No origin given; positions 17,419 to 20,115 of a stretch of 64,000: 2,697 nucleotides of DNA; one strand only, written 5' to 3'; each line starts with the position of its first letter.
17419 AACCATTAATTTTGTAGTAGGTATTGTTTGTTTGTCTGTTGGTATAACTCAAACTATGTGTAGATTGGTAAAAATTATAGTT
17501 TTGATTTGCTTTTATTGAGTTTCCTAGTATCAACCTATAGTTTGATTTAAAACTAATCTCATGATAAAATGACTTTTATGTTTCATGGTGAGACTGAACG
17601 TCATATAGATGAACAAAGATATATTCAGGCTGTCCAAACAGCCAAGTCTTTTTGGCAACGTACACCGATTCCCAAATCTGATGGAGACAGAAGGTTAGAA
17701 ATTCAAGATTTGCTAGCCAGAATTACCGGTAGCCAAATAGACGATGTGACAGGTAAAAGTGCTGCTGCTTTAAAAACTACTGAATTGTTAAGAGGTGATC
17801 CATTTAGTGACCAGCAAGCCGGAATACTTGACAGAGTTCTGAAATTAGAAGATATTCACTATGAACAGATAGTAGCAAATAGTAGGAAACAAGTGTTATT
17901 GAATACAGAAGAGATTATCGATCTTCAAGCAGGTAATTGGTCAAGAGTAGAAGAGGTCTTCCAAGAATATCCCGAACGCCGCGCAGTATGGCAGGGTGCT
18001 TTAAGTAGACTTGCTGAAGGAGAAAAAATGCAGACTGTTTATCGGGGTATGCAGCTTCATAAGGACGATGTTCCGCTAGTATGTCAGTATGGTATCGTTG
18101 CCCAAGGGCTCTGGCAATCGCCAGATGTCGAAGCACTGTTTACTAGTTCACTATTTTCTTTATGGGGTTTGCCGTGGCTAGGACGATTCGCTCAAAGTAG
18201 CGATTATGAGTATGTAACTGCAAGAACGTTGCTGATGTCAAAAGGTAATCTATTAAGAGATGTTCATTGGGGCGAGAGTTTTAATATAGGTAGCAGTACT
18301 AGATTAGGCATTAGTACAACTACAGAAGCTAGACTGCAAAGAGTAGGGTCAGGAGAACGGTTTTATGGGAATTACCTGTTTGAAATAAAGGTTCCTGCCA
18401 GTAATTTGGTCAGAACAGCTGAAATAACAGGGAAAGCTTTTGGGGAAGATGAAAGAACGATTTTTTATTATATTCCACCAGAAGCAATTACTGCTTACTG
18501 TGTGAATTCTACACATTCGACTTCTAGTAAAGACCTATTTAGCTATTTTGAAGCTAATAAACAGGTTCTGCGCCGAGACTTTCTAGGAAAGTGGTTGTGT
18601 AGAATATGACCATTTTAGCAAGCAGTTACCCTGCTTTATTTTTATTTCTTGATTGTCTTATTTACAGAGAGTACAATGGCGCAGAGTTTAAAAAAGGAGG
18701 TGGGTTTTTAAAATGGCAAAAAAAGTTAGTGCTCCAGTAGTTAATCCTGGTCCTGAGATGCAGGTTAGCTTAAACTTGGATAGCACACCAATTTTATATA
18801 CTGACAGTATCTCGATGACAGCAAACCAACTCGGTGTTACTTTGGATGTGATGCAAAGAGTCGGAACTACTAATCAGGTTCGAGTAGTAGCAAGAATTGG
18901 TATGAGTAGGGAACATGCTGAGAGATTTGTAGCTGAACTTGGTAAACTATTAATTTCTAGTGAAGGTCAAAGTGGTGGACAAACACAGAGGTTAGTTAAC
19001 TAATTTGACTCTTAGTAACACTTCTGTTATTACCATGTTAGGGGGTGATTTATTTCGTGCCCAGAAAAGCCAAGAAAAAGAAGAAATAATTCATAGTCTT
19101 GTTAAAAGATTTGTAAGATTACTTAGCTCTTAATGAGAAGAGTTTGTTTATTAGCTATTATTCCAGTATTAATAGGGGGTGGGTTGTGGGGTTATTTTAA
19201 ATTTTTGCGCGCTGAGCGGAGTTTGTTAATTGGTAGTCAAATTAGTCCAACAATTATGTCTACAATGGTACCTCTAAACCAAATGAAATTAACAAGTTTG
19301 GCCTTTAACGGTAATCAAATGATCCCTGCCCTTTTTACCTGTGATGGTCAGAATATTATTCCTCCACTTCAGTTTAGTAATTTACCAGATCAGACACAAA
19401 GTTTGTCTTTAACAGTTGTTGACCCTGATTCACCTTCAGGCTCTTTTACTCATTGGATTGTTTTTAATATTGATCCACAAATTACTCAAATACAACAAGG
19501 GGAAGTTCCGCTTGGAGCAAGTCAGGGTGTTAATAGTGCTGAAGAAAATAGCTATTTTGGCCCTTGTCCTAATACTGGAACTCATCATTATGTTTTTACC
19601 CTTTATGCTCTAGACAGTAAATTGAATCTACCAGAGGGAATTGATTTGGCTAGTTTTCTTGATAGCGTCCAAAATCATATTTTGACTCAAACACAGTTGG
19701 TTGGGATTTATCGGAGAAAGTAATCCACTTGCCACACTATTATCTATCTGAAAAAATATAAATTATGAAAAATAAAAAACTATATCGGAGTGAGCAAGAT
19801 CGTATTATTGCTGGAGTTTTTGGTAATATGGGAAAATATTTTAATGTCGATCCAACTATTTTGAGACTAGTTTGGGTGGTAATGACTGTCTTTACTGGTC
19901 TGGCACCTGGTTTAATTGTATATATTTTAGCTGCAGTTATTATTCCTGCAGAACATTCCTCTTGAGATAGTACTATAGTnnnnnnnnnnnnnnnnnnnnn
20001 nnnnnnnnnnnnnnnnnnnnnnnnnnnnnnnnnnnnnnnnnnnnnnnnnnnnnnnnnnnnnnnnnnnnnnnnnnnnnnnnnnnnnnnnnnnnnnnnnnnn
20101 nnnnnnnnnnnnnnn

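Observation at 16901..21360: Accessory island between the ABC exporter and pgi: ART-like protein, Zn-ribbon nuclease-like protein, DUF3467, PEBP, PspC, minimal NTase, PPC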

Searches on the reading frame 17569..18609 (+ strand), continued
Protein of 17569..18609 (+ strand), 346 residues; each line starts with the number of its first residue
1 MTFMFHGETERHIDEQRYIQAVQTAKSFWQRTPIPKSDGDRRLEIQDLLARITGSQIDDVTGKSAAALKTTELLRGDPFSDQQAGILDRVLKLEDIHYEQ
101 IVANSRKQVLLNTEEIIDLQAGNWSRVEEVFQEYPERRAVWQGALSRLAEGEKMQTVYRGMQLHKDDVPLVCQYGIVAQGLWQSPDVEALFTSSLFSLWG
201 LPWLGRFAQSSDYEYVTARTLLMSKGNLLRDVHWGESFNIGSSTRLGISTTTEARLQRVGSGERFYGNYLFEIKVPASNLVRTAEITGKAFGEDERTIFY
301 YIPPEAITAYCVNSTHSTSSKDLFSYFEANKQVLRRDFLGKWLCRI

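Call 70: list_cluster_members(proteins=[P0003, P0005, P0006, P0008, P0010, P0011, P0012, P0013, P0016, P0018])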
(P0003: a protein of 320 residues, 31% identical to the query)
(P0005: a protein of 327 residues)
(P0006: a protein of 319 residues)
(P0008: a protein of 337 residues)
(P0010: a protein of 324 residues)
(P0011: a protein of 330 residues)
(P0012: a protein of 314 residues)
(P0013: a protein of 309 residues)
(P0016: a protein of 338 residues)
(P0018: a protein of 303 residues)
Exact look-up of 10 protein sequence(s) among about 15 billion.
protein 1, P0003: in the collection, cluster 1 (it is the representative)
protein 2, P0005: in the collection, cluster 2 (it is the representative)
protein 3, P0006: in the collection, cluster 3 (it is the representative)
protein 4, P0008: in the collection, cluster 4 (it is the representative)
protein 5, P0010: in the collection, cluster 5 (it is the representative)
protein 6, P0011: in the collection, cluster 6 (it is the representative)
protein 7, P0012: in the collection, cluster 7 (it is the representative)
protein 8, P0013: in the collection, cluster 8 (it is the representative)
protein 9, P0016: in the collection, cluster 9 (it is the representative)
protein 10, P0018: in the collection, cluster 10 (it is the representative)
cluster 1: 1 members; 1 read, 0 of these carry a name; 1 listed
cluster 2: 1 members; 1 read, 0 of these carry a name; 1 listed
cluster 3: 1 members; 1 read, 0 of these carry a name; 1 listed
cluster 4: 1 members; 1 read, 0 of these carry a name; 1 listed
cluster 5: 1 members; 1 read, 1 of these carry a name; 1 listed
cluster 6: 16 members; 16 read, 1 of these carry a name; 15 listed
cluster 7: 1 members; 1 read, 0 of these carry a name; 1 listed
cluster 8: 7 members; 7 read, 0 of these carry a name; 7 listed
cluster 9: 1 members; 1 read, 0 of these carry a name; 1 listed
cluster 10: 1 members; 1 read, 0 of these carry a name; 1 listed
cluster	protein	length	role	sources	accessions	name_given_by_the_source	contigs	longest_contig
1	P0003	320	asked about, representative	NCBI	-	-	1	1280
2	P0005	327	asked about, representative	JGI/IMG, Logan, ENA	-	-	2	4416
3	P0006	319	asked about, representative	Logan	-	-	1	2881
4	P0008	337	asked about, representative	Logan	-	-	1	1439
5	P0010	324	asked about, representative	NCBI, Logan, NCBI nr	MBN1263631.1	MAG: hypothetical protein JW991_04720 [Candidatus Pacebacteria bacterium] | hypothetical protein [Candidatus Paceibacterota bacterium]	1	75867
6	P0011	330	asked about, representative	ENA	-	-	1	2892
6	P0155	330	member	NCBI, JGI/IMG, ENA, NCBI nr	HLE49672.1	MAG TPA: hypothetical protein VI791_00825 [Patescibacteria group bacterium] | hypothetical protein [Patescibacteria group bacterium]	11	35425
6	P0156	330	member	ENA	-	-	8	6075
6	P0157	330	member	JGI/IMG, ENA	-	-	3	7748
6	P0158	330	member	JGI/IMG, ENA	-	-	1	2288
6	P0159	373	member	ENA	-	-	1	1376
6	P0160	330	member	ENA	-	-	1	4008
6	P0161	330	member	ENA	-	-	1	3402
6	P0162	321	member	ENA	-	-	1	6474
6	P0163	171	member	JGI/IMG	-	-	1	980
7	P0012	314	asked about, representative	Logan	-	-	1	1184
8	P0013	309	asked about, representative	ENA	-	-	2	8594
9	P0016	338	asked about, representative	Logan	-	-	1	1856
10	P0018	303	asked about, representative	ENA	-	-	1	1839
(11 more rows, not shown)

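Call 77: search_protein_families(library=pfam, proteins=[L008:5181-5477:-, L008:6425-6712:-, L008:4690-5166:+, L008:3957-4595:-, L008:3423-3941:-, L004:3245-3856:+, L004:1463-2023:-, L004:1190-1459:-, L003:1942-2226:+, L003:42-866:-], max_evalue=0.01)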
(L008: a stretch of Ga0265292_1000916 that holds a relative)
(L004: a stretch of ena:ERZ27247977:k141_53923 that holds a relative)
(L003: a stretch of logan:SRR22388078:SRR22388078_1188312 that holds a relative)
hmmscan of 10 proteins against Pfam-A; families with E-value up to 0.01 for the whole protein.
L008:5181-5477:- (98 aa): 1 family
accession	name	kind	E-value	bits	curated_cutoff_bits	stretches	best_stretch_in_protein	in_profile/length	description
PF01035.26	DNA_binding_1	-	7.3e-24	83.9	27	1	5-83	3-81/81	6-O-methylguanine DNA methyltransferase, DNA binding domain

L008:6425-6712:- (95 aa): 0 families

L008:4690-5166:+ (158 aa): 2 families
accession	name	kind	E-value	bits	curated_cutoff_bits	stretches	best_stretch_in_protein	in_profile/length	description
PF01503.22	PRA-PH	-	0.0018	19.1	21.3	1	80-129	24-78/86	Phosphoribosyl-ATP pyrophosphohydrolase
PF12643.12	MazG-like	-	0.0051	17.5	27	1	84-139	10-69/85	MazG-like family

L008:3957-4595:- (212 aa): 2 families
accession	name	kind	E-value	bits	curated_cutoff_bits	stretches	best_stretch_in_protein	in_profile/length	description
PF13489.12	Methyltransf_23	-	1.1e-07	32.2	27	1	60-156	19-126/164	Methyltransferase domain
PF11968.14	Bmt2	-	0.0056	17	20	1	108-144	105-141/221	25S rRNA (adenine(2142)-N(1))-methyltransferase, Bmt2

L008:3423-3941:- (172 aa): 0 families

L004:3245-3856:+ (203 aa): 0 families

L004:1463-2023:- (186 aa): 1 family
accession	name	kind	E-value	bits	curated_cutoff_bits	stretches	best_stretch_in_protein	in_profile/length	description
PF16591.11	HBM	-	0.0022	17.9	29.8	1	101-168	161-223/254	Helical bimodular sensor domain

L004:1190-1459:- (89 aa): 0 families

L003:1942-2226:+ (94 aa): 0 families

L003:42-866:- (274 aa): 0 families

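Call 81: search_protein_families(library=pfam, alignment_id=A2, max_evalue=1)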
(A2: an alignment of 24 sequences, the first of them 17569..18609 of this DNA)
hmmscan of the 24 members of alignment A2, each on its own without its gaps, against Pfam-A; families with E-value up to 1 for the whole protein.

A. member 1, window:17569-18609:+ (346 aa): 0 families

B. families by the number of members that match (of 24 scanned): 11 families
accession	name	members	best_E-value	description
PF25660.1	CcFV1_CP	1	0.0035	Filamentous dsRNA virus capsid protein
PF11878.13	DOCK_C-D_N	1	0.044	Dedicator of cytokinesis C/D, N terminal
PF21518.3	Sas-5-like_implico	1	0.064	Spindle assembly abnormal protein 5, implico domain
PF10975.14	DUF2802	1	0.08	Protein of unknown function (DUF2802)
PF00525.23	Crystallin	1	0.081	Alpha crystallin A chain, N terminal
PF05758.17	Ycf1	1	0.1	Ycf1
PF18826.6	bVLRF1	1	0.12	Bacteroidetes VLRF1 release factor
PF10802.14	DUF2540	1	0.15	Protein of unknown function (DUF2540)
PF16550.10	RPN13_C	1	0.15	UCH-binding domain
PF06163.17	DUF977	1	0.15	Bacterial protein of unknown function (DUF977)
PF25717.1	Herpes_ORF32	1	0.15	Herpesvirus ORF32/34 phosphoprotein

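Call 85: search_dna_similar(query=window:17569-18609:+, collection=plasmids, mode=protein, max_evalue=0.001, max_rows=10)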
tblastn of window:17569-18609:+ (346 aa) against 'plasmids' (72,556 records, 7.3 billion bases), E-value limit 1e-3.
No match.

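Call 92: search_protein_families(library=pfam, proteins=[L010:3383-4060:-], max_evalue=0.0001)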
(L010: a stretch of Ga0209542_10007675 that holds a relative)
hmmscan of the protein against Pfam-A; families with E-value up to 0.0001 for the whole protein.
L010:3383-4060:- (225 aa): 1 family
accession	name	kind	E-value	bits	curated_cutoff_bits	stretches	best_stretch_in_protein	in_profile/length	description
PF00565.23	SNase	-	2.8e-11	44.3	21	1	63-155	1-103/107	Staphylococcal nuclease homologue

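Call 95: find_related_loci(query=A1, collection=viral_contigs, flank=6000)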
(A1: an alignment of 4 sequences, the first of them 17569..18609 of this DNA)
Query A1 (346 aa) in viral_contigs; peptide patterns used: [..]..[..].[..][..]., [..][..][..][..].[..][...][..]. (x = any residue, [..] = any of these).
35 stretches matched a pattern, but none encodes a relative of the query by tblastn (E <= 1e-3).

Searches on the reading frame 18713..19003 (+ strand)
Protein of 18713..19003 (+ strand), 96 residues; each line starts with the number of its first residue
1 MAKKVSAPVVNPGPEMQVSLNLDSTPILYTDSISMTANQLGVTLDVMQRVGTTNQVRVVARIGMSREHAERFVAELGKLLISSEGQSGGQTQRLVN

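Call 3: search_protein_families(library=pfam, proteins=[window:18713-19003:+], max_evalue=1)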
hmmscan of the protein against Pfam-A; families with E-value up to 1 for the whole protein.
window:18713-19003:+ (96 aa): 1 family
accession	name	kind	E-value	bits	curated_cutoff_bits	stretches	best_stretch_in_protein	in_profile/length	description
PF11950.13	DUF3467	-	0.0021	18.5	25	1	14-86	13-86/92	Protein of unknown function (DUF3467)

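Call 4: search_protein_families(library=padloc, proteins=[window:18713-19003:+], max_evalue=1)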
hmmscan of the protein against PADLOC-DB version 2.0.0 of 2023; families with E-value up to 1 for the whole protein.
window:18713-19003:+ (96 aa): 0 families

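Call 5: search_protein_families(library=ncbifam, proteins=[window:18713-19003:+], max_evalue=1)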
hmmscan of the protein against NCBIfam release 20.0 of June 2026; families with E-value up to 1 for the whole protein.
window:18713-19003:+ (96 aa): 1 family
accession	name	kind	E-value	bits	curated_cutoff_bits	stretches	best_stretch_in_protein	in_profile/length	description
NF004696.0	PRK06034.1-2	equivalog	0.13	11.9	413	1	55-94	202-241/283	hypothetical protein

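Call 7: search_protein_families(library=phrogs, proteins=[window:18713-19003:+], max_evalue=0.1)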
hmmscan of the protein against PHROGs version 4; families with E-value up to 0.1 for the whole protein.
window:18713-19003:+ (96 aa): 0 families

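Call 19: search_solved_structures(query=window:18713-19003:+, max_evalue=10, show_alignments=2)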
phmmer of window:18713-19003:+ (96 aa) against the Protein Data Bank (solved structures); distinct sequences matched with E-value up to 10: 1.
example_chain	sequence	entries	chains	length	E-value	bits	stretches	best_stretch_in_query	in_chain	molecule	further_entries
9ckv_C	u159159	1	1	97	1.1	13.1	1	48-91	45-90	NeoNectin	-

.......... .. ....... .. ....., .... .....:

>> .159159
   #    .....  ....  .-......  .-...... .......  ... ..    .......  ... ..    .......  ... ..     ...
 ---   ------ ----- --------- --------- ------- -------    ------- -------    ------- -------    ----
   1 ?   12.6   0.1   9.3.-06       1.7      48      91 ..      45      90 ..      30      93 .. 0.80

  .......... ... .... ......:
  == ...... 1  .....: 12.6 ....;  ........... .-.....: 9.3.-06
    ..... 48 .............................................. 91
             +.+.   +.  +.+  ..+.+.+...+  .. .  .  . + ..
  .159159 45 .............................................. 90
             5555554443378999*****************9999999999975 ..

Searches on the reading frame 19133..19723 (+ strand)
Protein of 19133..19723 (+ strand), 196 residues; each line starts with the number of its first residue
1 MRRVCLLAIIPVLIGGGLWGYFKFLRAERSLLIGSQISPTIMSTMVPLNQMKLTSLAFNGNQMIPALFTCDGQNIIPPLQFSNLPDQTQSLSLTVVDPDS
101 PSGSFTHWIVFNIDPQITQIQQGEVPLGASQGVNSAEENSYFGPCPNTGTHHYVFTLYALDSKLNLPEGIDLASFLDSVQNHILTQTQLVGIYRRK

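Call 3: search_protein_families(library=pfam, proteins=[window:19133-19723:+], max_evalue=1)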
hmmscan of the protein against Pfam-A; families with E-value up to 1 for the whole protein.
window:19133-19723:+ (196 aa): 1 family
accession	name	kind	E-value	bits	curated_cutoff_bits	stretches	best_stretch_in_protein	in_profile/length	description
PF01161.25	PBP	-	1e-35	123.5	24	1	64-193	2-135/135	Phosphatidylethanolamine-binding protein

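Call 4: search_protein_families(library=padloc, proteins=[window:19133-19723:+], max_evalue=1)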
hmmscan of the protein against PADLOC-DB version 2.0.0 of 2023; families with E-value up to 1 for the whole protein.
window:19133-19723:+ (196 aa): 0 families

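Call 5: search_protein_families(library=ncbifam, proteins=[window:19133-19723:+], max_evalue=1)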
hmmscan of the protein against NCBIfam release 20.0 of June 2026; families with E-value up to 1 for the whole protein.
window:19133-19723:+ (196 aa): 3 families
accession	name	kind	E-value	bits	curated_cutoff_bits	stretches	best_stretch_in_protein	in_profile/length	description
TIGR00481.1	TIGR00481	subfamily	4.1e-32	110.9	57.75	1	69-193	9-142/142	YbhB/YbcL family Raf kinase inhibitor-like protein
NF007609.0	PRK10257.1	equivalog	9.2e-18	64.4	226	1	68-193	23-157/158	kinase inhibitor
NF007330.0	PRK09818.1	equivalog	2.1e-17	63.7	277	1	64-163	40-149/183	kinase inhibitor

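Call 7: search_protein_families(library=phrogs, proteins=[window:19133-19723:+], max_evalue=0.1)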
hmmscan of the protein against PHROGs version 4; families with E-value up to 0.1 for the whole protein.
window:19133-19723:+ (196 aa): 1 family
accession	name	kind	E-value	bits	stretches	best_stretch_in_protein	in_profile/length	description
phrog_5139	-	unknown function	3.5e-23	83.3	1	53-196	3-161/161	-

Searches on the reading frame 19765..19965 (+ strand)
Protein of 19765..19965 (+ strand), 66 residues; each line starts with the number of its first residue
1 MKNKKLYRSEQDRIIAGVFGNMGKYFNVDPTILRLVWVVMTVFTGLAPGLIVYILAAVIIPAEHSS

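Call 3: search_protein_families(library=pfam, proteins=[window:19765-19965:+], max_evalue=1)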
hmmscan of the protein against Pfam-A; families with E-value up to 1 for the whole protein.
window:19765-19965:+ (66 aa): 2 families
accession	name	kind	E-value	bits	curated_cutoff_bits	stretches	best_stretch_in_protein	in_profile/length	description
PF04024.17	PspC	-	1.7e-21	76.2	25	1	4-63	1-58/58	PspC domain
PF13782.11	SpoVAB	-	0.038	14.7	25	1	4-59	18-73/109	Stage V sporulation protein AB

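Call 4: search_protein_families(library=padloc, proteins=[window:19765-19965:+], max_evalue=1)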
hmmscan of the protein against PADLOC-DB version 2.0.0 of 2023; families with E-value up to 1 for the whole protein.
window:19765-19965:+ (66 aa): 0 families

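Call 5: search_protein_families(library=ncbifam, proteins=[window:19765-19965:+], max_evalue=1)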
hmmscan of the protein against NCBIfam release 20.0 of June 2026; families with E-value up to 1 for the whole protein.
window:19765-19965:+ (66 aa): 2 families
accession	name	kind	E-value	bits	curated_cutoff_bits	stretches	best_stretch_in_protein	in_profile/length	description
TIGR02978.1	phageshock_pspC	equivalog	8e-12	45.1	104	1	3-62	1-60/121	envelope stress response membrane protein PspC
NF007973.0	PRK10697.1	equivalog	1.2e-07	31.7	136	1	2-60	6-64/119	envelope stress response membrane protein PspC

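Call 7: search_protein_families(library=phrogs, proteins=[window:19765-19965:+], max_evalue=0.1)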
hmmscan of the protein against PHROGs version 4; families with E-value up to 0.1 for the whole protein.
window:19765-19965:+ (66 aa): 0 families
